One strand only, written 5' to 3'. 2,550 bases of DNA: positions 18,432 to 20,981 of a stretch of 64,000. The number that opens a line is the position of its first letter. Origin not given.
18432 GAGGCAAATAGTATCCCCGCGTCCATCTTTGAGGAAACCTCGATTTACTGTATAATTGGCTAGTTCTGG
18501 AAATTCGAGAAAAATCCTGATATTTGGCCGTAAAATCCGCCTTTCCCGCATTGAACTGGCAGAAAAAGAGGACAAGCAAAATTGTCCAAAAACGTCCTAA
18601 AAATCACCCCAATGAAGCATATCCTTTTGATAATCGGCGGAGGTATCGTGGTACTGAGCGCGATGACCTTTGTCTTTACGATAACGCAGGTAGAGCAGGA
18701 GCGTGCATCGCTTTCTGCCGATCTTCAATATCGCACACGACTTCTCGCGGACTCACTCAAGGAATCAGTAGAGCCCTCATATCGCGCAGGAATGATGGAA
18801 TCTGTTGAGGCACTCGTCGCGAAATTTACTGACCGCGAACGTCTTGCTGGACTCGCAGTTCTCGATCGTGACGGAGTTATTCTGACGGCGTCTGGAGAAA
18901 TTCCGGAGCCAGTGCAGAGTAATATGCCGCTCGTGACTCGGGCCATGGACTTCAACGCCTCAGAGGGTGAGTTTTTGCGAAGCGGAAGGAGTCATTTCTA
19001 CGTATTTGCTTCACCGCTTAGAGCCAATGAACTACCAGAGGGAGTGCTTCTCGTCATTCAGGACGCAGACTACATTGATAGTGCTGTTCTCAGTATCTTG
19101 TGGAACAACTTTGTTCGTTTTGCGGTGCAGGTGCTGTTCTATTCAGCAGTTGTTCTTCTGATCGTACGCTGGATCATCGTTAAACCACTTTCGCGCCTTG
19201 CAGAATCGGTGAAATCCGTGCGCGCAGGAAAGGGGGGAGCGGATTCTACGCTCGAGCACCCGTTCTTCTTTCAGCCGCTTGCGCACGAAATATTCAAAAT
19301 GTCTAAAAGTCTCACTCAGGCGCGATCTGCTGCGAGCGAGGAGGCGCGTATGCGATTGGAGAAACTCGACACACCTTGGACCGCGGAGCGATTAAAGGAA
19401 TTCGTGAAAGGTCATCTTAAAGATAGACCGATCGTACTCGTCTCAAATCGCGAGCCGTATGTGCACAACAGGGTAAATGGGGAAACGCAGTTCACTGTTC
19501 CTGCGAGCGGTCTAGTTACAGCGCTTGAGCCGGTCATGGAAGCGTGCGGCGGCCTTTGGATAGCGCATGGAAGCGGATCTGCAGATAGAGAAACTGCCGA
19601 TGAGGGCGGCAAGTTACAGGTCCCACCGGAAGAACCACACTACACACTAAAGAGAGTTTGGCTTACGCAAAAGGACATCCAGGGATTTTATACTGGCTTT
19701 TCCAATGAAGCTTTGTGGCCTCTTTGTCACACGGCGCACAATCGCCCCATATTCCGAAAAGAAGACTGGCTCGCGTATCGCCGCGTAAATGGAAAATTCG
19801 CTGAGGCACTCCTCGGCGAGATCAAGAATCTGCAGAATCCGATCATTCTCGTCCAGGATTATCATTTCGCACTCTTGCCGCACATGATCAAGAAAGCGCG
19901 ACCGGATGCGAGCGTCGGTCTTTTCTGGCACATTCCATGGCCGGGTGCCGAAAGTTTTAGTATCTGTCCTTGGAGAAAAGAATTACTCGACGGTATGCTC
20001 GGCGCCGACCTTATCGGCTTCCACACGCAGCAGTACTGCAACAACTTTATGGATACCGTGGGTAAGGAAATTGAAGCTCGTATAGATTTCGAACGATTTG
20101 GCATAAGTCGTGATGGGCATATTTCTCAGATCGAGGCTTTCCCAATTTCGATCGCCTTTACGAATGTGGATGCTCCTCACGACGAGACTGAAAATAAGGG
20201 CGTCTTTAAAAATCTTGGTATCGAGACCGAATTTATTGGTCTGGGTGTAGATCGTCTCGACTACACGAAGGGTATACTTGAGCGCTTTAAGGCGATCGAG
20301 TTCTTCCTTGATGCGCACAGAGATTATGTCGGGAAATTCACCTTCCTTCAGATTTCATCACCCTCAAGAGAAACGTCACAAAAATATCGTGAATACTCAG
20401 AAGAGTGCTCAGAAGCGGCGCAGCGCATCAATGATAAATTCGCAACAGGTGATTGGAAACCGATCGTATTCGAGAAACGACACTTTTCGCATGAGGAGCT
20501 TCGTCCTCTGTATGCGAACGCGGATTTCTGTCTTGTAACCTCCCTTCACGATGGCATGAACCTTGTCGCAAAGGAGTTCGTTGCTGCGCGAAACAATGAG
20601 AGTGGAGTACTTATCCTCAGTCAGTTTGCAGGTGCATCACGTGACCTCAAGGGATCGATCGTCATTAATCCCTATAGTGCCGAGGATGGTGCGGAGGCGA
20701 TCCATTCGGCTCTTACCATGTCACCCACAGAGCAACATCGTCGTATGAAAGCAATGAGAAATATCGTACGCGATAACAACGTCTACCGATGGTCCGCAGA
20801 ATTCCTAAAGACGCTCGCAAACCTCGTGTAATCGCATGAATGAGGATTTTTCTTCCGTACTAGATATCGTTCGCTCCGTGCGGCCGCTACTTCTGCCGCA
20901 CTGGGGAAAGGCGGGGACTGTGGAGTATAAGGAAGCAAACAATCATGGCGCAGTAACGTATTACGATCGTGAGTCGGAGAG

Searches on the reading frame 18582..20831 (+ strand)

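Call 59: search_protein_families(library=ncbifam, proteins=[window:18582-20831:+], max_evalue=1e-10)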
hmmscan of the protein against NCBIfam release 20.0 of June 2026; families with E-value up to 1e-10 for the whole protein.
window:18582-20831:+ (749 aa): 4 families
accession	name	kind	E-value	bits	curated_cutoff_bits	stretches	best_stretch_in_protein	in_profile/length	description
NF011071.0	PRK14501.1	equivalog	2.9e-147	492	634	1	284-746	4-462/729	bifunctional alpha,alpha-trehalose-phosphate synthase (UDP-forming)/trehalose-phosphatase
TIGR02400.1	trehalose_OtsA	equivalog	2.9e-133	444.9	564.85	1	284-746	2-455/456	alpha,alpha-trehalose-phosphate synthase (UDP-forming)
TIGR02398.1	gluc_glyc_Psyn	equivalog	3.4e-93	312.9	569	1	289-745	3-480/487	glucosylglycerol-phosphate synthase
NF007513.0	PRK10117.1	equivalog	2.3e-80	270.8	759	1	294-747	7-453/474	alpha,alpha-trehalose-phosphate synthase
